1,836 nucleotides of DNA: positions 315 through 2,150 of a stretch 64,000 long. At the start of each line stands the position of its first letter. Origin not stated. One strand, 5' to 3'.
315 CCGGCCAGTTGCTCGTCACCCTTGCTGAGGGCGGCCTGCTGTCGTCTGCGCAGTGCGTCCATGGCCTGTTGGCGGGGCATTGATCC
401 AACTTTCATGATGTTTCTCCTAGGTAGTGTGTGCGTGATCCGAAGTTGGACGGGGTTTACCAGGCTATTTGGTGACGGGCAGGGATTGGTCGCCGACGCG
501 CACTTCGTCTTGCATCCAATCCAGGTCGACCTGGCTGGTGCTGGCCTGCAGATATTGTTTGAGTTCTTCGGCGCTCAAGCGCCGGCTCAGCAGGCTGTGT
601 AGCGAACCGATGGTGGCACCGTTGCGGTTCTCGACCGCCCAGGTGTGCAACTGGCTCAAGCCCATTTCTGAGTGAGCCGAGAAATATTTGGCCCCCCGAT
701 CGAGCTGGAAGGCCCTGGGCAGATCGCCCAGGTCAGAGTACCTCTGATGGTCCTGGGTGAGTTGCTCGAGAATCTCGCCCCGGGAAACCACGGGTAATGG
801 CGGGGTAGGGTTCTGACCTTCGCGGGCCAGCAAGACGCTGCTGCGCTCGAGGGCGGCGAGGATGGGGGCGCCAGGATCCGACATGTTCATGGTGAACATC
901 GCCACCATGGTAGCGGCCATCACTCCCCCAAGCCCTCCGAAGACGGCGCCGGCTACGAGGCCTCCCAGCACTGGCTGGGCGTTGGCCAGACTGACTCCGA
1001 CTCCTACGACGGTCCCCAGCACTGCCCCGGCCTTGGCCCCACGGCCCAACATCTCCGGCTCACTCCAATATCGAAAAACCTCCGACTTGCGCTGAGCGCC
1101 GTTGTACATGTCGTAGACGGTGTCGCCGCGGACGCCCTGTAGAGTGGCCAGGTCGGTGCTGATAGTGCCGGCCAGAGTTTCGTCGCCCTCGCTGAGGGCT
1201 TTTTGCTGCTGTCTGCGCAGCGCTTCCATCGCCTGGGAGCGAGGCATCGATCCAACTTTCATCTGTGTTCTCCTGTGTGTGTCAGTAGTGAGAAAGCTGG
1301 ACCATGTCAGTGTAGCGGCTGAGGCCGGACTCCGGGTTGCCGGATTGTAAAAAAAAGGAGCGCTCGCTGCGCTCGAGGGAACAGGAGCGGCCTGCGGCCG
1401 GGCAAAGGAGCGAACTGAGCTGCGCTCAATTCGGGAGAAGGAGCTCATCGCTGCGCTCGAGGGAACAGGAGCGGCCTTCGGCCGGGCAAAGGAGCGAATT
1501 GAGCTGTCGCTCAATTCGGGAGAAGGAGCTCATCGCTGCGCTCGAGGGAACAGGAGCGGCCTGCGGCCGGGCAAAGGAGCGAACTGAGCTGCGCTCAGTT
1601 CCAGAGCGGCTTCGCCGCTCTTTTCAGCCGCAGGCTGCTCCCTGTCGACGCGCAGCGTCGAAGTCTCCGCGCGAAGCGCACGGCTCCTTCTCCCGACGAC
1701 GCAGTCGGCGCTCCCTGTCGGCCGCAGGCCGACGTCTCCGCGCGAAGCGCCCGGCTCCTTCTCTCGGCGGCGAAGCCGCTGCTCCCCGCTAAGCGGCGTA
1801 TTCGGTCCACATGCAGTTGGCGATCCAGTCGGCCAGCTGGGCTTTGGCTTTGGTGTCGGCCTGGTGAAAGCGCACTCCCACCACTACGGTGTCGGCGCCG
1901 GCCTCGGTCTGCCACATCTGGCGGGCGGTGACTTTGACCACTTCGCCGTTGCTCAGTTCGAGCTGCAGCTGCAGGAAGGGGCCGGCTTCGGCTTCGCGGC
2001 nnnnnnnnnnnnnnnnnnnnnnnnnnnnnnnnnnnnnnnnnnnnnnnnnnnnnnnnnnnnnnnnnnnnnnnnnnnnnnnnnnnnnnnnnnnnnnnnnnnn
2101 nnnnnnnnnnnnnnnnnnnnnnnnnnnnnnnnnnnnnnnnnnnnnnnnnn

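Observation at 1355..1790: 84-bp unit repeated three times in tandem, followed by inverted degenerate copies, in the 5' region of a glycine-zipper gene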

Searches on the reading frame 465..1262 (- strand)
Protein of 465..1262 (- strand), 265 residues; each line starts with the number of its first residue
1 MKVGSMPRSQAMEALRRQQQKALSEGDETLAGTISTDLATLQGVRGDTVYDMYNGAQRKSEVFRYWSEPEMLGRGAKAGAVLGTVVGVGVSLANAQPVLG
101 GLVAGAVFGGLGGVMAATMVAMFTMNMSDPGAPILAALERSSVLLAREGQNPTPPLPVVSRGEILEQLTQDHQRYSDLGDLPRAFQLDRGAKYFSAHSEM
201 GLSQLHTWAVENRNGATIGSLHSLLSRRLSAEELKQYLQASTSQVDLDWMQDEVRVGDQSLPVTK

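Call 13: search_protein_families(library=pfam, proteins=[window:465-1262:-], max_evalue=0.01)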
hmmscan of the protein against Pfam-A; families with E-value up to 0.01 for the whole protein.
window:465-1262:- (265 aa): 0 families

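Call 17: find_homologous_proteins(query=window:465-1262:-, max_evalue=0.001)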
Query window:465-1262:- (265 aa): 4 proteins with E <= 0.001 among 3824 candidates.
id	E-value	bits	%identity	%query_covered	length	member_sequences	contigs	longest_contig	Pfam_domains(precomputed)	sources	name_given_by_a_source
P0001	2.5e-167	572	100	100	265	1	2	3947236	-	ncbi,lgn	ncbi:MAG: hypothetical protein AB7S38_30310 [Vulcanimicrobiota bacterium]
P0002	1.3e-88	315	58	100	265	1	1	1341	-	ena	-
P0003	4.1e-87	310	58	100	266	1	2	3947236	-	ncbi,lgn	ncbi:MAG: hypothetical protein AB7S38_30315 [Vulcanimicrobiota bacterium]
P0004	1.7e-85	304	57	100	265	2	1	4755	-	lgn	-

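Call 18: find_encoding_contigs(protein=P0004, flank=5000)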
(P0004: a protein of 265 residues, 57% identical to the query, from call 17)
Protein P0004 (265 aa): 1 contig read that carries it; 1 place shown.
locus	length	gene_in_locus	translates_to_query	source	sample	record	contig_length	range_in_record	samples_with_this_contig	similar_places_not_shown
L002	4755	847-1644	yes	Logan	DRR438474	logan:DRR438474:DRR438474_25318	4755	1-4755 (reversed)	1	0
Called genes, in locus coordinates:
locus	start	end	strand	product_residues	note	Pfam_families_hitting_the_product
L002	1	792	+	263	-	?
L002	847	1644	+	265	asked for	-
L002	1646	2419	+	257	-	-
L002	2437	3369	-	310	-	PF01073:3Beta_HSD, PF01370:Epimerase, PF02719:Polysacc_synt_2 (weak), PF04321:RmlD_sub_bind, PF13460:NAD_binding_10 (weak), PF16363:GDP_Man_Dehyd, PF07993:NAD_binding_4 (weak)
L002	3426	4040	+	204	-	-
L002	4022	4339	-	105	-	PF06947:DUF1290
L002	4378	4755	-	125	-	?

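Call 19: find_encoding_contigs(protein=P0002, flank=5000)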
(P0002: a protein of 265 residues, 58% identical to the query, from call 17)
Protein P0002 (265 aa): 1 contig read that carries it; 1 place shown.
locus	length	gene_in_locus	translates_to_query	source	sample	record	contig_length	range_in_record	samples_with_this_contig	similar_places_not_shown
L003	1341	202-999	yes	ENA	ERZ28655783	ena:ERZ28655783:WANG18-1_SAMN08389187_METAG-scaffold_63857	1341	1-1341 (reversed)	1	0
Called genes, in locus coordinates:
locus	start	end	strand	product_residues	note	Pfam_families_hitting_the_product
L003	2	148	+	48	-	?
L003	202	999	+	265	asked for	-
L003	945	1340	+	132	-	?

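Call 34: find_encoding_contigs(protein=P0003, flank=10000, max_places=4)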
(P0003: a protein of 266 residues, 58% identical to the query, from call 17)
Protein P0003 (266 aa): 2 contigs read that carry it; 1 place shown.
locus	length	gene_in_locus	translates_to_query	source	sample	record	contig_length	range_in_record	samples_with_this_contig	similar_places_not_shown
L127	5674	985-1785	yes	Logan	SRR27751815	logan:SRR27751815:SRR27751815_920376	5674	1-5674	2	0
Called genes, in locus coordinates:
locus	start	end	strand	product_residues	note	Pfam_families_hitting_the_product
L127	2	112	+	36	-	?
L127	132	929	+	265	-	-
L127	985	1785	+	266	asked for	-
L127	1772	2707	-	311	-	PF01073:3Beta_HSD, PF01370:Epimerase, PF02719:Polysacc_synt_2 (weak), PF04321:RmlD_sub_bind, PF13460:NAD_binding_10 (faint), PF16363:GDP_Man_Dehyd, PF07993:NAD_binding_4 (weak)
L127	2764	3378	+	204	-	-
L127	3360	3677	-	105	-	PF06947:DUF1290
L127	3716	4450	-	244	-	PF05949:DUF881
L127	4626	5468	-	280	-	PF08478:POTRA_1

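Call 45: search_protein_families(library=ncbifam, proteins=[window:465-1262:-, P0003], max_evalue=1)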
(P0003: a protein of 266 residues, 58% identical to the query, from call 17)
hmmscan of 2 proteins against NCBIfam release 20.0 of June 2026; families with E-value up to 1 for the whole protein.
window:465-1262:- (265 aa): 3 families
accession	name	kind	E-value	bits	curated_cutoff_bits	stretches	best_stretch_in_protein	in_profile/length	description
NF053611.1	YiaD_Gzip_OmpA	equivalog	0.098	12.3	175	1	74-116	27-67/206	YiaD family glycine zipper/OmpA-like lipoprotein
NF045596.1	ECF_S_CD3073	equivalog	0.14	11.8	180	1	84-124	92-132/174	CD3073 family putative ECF transporter S component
TIGR00439.2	FtsX_Gneg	equivalog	0.82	8.8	255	0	102-133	218-249/292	permease-like cell division protein FtsX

P0003 (266 aa): 3 families
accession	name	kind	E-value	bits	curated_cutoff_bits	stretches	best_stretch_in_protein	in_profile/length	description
NF053611.1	YiaD_Gzip_OmpA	equivalog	0.08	12.6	175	1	73-121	26-72/206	YiaD family glycine zipper/OmpA-like lipoprotein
NF007804.1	PRK10510.1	equivalog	0.28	10.5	307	1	75-121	34-82/219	OmpA family lipoprotein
NF010291.0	PRK13731.1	equivalog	0.32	10.5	445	1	78-121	118-160/243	conjugal transfer complement resistance protein TraT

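Call 46: search_protein_families(library=padloc, proteins=[window:465-1262:-, P0003], max_evalue=1)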
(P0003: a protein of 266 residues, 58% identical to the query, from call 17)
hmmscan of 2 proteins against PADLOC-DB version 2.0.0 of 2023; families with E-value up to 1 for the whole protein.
window:465-1262:- (265 aa): 0 families

P0003 (266 aa): 0 families

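Call 47: search_protein_families(library=pfam, proteins=[window:465-1262:-, P0003], max_evalue=10)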
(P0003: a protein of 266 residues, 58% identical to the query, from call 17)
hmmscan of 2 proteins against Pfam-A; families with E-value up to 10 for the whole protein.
window:465-1262:- (265 aa): 1 family
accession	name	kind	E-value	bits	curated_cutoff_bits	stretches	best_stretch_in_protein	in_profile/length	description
PF06897.17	DUF1269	-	6.1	7.7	26.9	0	80-120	1-40/100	Protein of unknown function (DUF1269)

P0003 (266 aa): 2 families
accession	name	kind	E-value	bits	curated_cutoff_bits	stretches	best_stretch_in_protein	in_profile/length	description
PF03169.20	OPT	-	0.33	10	25.8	1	70-124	71-130/623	OPT oligopeptide transporter protein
PF21826.1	DUF6887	-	0.99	10.2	24.2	1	199-215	6-22/62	Family of unknown function (DUF6887)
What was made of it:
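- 465..1262 (-): Glycine-zipper membrane protein GZ1 (265 aa), followed by its paralogue GZ2 (409 to before position 1). This is an orphan family. Only 4 homologues among 5.8 billion proteins, all 265-266 aa and starting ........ (call 17); no Pfam or PADLOC family; weak glycine-zipper hit NF053611, E 0.098 (calls 13, 45-47).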

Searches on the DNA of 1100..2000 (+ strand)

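Call 4: search_rna_families(source=window, start=1100, end=2000, threshold=evalue, max_evalue=10, show_alignments=3)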
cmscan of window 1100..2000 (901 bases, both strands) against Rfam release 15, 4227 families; matches with E-value up to 10: 10.
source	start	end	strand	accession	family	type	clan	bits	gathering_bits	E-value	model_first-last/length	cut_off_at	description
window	1526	1665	+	RF04119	MIR1858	Gene; miRNA;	-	24.7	137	0.1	1-197/197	no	MIR1858 microRNA precursor family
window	1516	1674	+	RF04159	MIR1437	Gene; miRNA;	-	22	168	0.34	1-192/192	no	MIR1437 microRNA precursor family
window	1552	1643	+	RF03710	mir-1451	Gene; miRNA;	-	21.6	85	1.2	1-92/92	no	mir-1451 microRNA precursor family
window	1516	1674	-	RF04159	MIR1437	Gene; miRNA;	-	19.8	168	1.1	1-192/192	no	MIR1437 microRNA precursor family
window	1718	1732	+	RF00453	Cardiovirus_CRE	Cis-reg;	-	16.1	37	9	1-33/33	no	Cardiovirus cis-acting replication element (CRE)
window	1731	1800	-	RF00868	mir-BART15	Gene; miRNA;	-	15.4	70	8.3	1-79/79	no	mir-BART15 microRNA precursor family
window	1290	1376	+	RF02236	asX2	Gene; sRNA;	-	15.2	70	3.8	1-87/87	no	Xanthomonas sRNA asX2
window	1582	1605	+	RF02843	RefA5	Gene; antisense;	-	14.6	91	5.2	1-68/68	no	Enterococcus sRNA A5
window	1537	1654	+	RF00036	RRE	Cis-reg;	-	10.3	104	1.6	1-337/337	no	HIV Rev response element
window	1495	1518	-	RF01855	Plant_SRP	Gene;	CL00003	8.5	105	8.7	135-158/305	no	Plant signal recognition particle RNA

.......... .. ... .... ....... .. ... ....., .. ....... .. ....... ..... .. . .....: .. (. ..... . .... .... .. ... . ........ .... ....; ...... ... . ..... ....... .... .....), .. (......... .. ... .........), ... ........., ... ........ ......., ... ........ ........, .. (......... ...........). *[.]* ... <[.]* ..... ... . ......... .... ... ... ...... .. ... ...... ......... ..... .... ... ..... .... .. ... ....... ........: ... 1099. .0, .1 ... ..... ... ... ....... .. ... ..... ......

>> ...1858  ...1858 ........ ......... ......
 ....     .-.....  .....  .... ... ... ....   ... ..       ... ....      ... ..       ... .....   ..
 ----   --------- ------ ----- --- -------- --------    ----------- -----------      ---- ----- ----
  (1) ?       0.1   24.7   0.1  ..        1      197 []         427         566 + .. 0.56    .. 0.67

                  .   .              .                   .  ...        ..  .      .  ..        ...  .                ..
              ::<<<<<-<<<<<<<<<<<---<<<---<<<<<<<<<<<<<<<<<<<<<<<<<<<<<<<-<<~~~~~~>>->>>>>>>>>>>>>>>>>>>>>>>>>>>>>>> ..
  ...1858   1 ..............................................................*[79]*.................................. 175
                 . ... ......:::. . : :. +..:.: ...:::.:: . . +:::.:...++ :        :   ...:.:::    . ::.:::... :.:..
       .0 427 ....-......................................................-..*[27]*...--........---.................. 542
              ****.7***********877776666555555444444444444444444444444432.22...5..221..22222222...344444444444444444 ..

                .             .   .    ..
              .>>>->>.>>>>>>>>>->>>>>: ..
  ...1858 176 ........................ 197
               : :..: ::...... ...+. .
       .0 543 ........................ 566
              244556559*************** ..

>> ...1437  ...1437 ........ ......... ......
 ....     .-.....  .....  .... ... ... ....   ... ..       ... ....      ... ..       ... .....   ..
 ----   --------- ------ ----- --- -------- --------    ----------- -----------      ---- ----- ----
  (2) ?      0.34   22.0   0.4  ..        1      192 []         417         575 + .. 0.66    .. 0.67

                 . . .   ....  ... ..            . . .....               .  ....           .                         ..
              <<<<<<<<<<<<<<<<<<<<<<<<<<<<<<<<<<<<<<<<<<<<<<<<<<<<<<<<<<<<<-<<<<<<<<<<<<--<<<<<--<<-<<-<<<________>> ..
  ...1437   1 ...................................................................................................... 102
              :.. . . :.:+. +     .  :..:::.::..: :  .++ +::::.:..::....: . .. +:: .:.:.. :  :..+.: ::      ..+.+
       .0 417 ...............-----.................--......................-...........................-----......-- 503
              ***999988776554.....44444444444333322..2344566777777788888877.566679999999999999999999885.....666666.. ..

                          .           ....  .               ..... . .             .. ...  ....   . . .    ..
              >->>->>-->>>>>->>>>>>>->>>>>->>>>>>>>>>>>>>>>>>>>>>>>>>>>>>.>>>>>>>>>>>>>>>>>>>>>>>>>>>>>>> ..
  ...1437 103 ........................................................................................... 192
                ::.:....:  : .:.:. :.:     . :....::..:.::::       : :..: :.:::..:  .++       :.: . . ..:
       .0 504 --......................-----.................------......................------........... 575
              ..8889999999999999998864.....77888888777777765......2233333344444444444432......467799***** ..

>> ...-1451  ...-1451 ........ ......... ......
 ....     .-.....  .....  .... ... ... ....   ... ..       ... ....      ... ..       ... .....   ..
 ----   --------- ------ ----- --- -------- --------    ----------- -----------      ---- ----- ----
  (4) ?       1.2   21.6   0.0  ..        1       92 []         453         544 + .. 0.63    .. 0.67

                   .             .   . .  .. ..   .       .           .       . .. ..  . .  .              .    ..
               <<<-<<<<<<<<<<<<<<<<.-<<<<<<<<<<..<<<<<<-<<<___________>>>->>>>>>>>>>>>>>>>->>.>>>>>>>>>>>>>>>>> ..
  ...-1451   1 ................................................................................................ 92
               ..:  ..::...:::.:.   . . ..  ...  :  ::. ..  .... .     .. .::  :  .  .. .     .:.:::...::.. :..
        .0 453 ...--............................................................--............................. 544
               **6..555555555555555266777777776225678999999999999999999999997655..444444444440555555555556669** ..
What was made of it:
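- On CsrB/RsmZ-type sponge RNA: Rfam 15 search at E<=10 over 1100-2000 gave only weak miRNA-like noise (call 4).
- No Rfam CsrB/RsmX/Y/Z hit even at E<=10 (call 4).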

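Call 48: search_dna_similar(query=window:1340-1795:+, collection=plasmids, mode=distant, max_evalue=0.001, max_rows=10)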
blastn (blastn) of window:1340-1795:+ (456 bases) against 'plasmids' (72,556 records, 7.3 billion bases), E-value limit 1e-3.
No match.

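Call 49: search_dna_similar(query=window:1340-1795:+, collection=phages, mode=distant, max_evalue=0.001, max_rows=10)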
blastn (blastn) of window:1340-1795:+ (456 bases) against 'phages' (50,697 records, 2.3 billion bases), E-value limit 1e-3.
No match.
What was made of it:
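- Tried and rejected: blastn 'distant' mode against the plasmid and phage collections: no match (calls 48, 49).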
